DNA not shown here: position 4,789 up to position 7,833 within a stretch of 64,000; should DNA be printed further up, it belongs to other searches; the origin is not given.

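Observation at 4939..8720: Divergent partner operon: a polyferredoxin plus an HdrA–MvhD fusion with an unassigned ~150-aa C-terminal extension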

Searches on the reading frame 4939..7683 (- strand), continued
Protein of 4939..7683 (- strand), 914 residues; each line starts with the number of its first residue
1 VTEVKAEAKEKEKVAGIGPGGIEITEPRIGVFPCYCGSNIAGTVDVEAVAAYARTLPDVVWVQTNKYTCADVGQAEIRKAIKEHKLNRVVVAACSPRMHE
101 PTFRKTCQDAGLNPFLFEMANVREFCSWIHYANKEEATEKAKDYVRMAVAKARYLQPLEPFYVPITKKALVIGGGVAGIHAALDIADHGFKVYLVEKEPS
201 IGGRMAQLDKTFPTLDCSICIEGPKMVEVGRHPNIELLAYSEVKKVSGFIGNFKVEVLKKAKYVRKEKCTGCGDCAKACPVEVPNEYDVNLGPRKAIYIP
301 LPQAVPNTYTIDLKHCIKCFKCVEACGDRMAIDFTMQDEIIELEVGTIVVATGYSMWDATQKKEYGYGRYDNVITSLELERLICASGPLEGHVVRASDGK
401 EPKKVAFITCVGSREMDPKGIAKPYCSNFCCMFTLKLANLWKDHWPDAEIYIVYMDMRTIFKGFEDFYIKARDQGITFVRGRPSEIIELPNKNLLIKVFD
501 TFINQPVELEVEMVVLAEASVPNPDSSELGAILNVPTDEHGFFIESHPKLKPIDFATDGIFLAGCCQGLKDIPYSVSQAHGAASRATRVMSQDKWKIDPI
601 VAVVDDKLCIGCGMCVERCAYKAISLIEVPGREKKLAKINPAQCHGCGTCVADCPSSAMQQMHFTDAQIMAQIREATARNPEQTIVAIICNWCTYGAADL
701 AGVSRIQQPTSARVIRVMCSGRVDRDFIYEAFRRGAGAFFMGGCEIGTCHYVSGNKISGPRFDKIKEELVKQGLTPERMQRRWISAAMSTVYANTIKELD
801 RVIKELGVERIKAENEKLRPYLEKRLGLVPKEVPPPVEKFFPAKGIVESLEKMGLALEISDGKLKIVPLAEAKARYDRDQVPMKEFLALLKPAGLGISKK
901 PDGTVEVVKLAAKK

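Call 75: search_protein_families(library=ncbifam, proteins=[L060:8359-9066:+, L060:9070-9984:+, L060:7587-8438:+, L018:7598-9457:-, L018:7086-7583:-, L018:4937-5482:+, L018:5479-6405:+, L018:6612-7079:+], max_evalue=1e-10)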
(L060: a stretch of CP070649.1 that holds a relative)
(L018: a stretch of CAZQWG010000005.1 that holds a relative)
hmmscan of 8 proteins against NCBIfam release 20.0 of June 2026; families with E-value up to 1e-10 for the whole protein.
L060:8359-9066:+ (235 aa): 6 families
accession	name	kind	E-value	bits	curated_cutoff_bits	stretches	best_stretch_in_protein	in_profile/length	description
TIGR03290.1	CoB_CoM_SS_C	equivalog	1.2e-37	129.1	160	1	94-223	2-130/144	CoB--CoM heterodisulfide reductase subunit C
NF038018.1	qmoC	equivalog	3.1e-24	86.1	300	1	79-195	4-118/360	quinone-interacting membrane-bound oxidoreductase complex subunit QmoC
NF041779.1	hetero_SS_HdrC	equivalog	7.5e-22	77.8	350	1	93-204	30-141/198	ferredoxin:CoB-CoM heterodisulfide reductase subunit HdrC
NF041890.1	hdrC_Methbact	equivalog_domain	1.1e-20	74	270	1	90-190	25-126/192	ferredoxin:CoB-CoM heterodisulfide reductase subunit HdrC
NF008369.0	PRK11168.1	equivalog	1.3e-11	44.1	278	1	91-171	8-90/401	anaerobic glycerol-3-phosphate dehydrogenase subunit C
NF004898.0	PRK06259.1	equivalog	2.1e-11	43.2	385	1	70-189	122-237/488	fumarate reductase (CoM/CoB) subunit TfrB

L060:9070-9984:+ (304 aa): 5 families
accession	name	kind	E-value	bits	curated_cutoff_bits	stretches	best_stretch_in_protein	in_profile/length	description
TIGR03288.1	CoB_CoM_SS_B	equivalog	7.4e-87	291.3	345.15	1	13-296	3-289/290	CoB--CoM heterodisulfide reductase subunit B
NF042965.1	MFR_anch_SdhE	equivalog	3.4e-47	161.4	500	1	14-289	5-277/282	8-methylmenaquinol:fumarate reductase membrane anchor subunit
NF041780.1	hetero_SS_HdrB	equivalog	8.5e-36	123.8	450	1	9-280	3-287/304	ferredoxin:CoB-CoM heterodisulfide reductase subunit HdrB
NF045670.1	quin_L_LdhH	equivalog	3.1e-20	72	800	1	6-244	463-685/706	L-lactate dehydrogenase (quinone) large subunit LdhH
NF004898.0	PRK06259.1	equivalog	4.4e-18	65.2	385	1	8-245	260-464/488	fumarate reductase (CoM/CoB) subunit TfrB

L060:7587-8438:+ (283 aa): 21 families
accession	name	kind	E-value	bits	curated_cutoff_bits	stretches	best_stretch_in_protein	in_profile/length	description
NF042909.1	FMH_DH_FwdF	exception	5.5e-42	144.1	375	2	8-160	6-158/336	tungsten-dependent formylmethanofuran dehydrogenase subunit FwdF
TIGR01971.1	NuoI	subfamily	1.6e-20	72.9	113.05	1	9-81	34-105/121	NADH-quinone oxidoreductase, chain I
NF006221.0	PRK08348.1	subfamily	5.9e-17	61.6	124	0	11-77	38-95/136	NADH-plastoquinone oxidoreductase subunit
NF040864.1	HgcB_ferredoxin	equivalog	3.9e-16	58.7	99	0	10-78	7-65/93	mercury methylation ferredoxin HgcB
NF009053.0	PRK12387.1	subfamily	6.3e-16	58.6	204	0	15-94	36-108/180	formate hydrogenlyase complex iron-sulfur subunit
TIGR02179.1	PorD_KorD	subfamily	7.1e-16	58.1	60.05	0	169-226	22-75/78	2-oxoacid:acceptor oxidoreductase, delta subunit, pyruvate/2-ketoisovalerate family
NF045874.1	Vhu_polyferre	exception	1.9e-14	53.2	600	1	17-225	128-311/381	F420-non-reducing hydrogenase associated-polyferredoxin VhuB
NF005505.0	PRK07118.1-4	equivalog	2.4e-13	50.2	378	0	16-74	215-262/265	Fe-S cluster domain-containing protein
NF004538.0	PRK05888.1-4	equivalog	3.4e-13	49.5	135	1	16-74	60-117/162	NADH-quinone oxidoreductase subunit NuoI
NF004539.0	PRK05888.1-5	equivalog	5.8e-13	48.8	225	1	15-82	59-122/162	NADH-quinone oxidoreductase subunit NuoI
NF040770.1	hetero_SS_HdrA2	exception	5.9e-13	47.8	1100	0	168-226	573-626/777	CoB-CoM heterodisulfide reductase HdrA2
NF007382.0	PRK09898.1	equivalog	2.1e-12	47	213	0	158-219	107-168/208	ferredoxin-like protein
NF004536.0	PRK05888.1-1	equivalog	2.2e-12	46.7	212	1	16-81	57-121/180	NADH-quinone oxidoreductase subunit NuoI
TIGR02951.1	DMSO_dmsB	equivalog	4e-12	46.5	214.1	0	12-41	90-119/161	DMSO/selenate family reductase complex B subunit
NF043039.1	HgcAB_like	equivalog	4.1e-12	46.3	285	0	6-73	289-348/350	HgcAB-like fusion protein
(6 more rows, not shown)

L018:7598-9457:- (619 aa): 2 families
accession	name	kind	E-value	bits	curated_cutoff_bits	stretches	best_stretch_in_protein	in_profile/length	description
NF007354.0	PRK09849.1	equivalog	3.6e-69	234.1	868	1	2-231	6-232/703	aldehyde ferredoxin oxidoreductase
NF040818.1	GAPOR_Arch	equivalog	6.8e-14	51.1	1300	0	8-132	5-125/654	glyceraldehyde-3-phosphate:ferredoxin oxidoreductase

L018:7086-7583:- (165 aa): 16 families
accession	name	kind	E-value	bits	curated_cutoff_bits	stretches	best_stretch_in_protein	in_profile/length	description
NF045766.1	PhenlGlyoxDHPadI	equivalog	1.2e-28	100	700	1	5-143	3-142/443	NADH-dependent phenylglyoxylate dehydrogenase subunit beta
NF009408.0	PRK12769.1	equivalog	6.6e-24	84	1003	1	7-151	3-159/659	formate-dependent uric acid utilization protein AegA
NF009451.0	PRK12809.1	equivalog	4.3e-22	78.1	1154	1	6-144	2-144/639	formate-dependent uric acid utilization protein YgfT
TIGR02951.1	DMSO_dmsB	equivalog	1.2e-20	74.1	214.1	1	12-145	7-159/161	DMSO/selenate family reductase complex B subunit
NF007382.0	PRK09898.1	equivalog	2.4e-18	66.5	213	1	11-120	63-187/208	ferredoxin-like protein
NF007658.0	PRK10330.1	equivalog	6.1e-18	64.9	260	1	7-146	3-164/181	electron transport protein HydN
NF038355.1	FDH3_beta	equivalog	8.5e-18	65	240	1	7-104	4-101/180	formate dehydrogenase FDH3 subunit beta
TIGR03149.1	cyt_nit_nrfC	equivalog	3.2e-16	59.4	377.6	1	11-138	43-183/225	cytochrome c nitrite reductase Fe-S protein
NF011569.0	PRK14993.1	equivalog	2.7e-15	56.5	416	1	12-119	49-162/244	tetrathionate reductase subunit TtrB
NF045797.1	DsrO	equivalog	3.1e-15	56.3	200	1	49-106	96-152/235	sulfate reduction electron transfer complex DsrMKJOP subunit DsrO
NF008134.0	PRK10882.1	equivalog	3.3e-15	56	263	1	55-147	112-218/329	hydrogenase 2 operon protein HybA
NF041715.1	arsenate_red_ArrB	equivalog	4.2e-13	49.4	450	1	12-107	8-107/233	arsenate respiratory reductase iron-sulfur subunit ArrB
NF006221.0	PRK08348.1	subfamily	1.5e-12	47.4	124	0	80-160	37-118/136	NADH-plastoquinone oxidoreductase subunit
TIGR03478.1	DMSO_red_II_bet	subfamily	2.2e-12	46.6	480.7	1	53-119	128-194/321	DMSO reductase family type II enzyme, iron-sulfur subunit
NF042979.1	EthbenzDh_ebdB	equivalog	6.6e-12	44.9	740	1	53-119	150-216/354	ethylbenzene dehydrogenase subunit beta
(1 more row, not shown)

L018:4937-5482:+ (181 aa): 4 families
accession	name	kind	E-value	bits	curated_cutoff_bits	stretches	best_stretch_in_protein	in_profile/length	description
TIGR03290.1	CoB_CoM_SS_C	equivalog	1.5e-36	125.5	160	1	37-169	1-132/144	CoB--CoM heterodisulfide reductase subunit C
NF038018.1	qmoC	equivalog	8.6e-24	84.7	300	1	22-125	3-104/360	quinone-interacting membrane-bound oxidoreductase complex subunit QmoC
NF041779.1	hetero_SS_HdrC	equivalog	2.2e-17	63.2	350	1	36-172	29-164/198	ferredoxin:CoB-CoM heterodisulfide reductase subunit HdrC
NF041890.1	hdrC_Methbact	equivalog_domain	7.3e-16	58.3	270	1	29-132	20-124/192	ferredoxin:CoB-CoM heterodisulfide reductase subunit HdrC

L018:5479-6405:+ (308 aa): 5 families
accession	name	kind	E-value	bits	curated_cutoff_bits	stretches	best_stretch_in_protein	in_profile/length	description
TIGR03288.1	CoB_CoM_SS_B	equivalog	3e-90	302.4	345.15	1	18-303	1-289/290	CoB--CoM heterodisulfide reductase subunit B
NF042965.1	MFR_anch_SdhE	equivalog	2e-48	165.4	500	1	17-292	1-273/282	8-methylmenaquinol:fumarate reductase membrane anchor subunit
NF041780.1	hetero_SS_HdrB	equivalog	1.4e-31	110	450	1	17-288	4-288/304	ferredoxin:CoB-CoM heterodisulfide reductase subunit HdrB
NF045670.1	quin_L_LdhH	equivalog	4.6e-18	64.8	800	1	11-249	461-683/706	L-lactate dehydrogenase (quinone) large subunit LdhH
NF004898.0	PRK06259.1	equivalog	1.3e-16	60.4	385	1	7-252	252-464/488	fumarate reductase (CoM/CoB) subunit TfrB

L018:6612-7079:+ (155 aa): 0 families
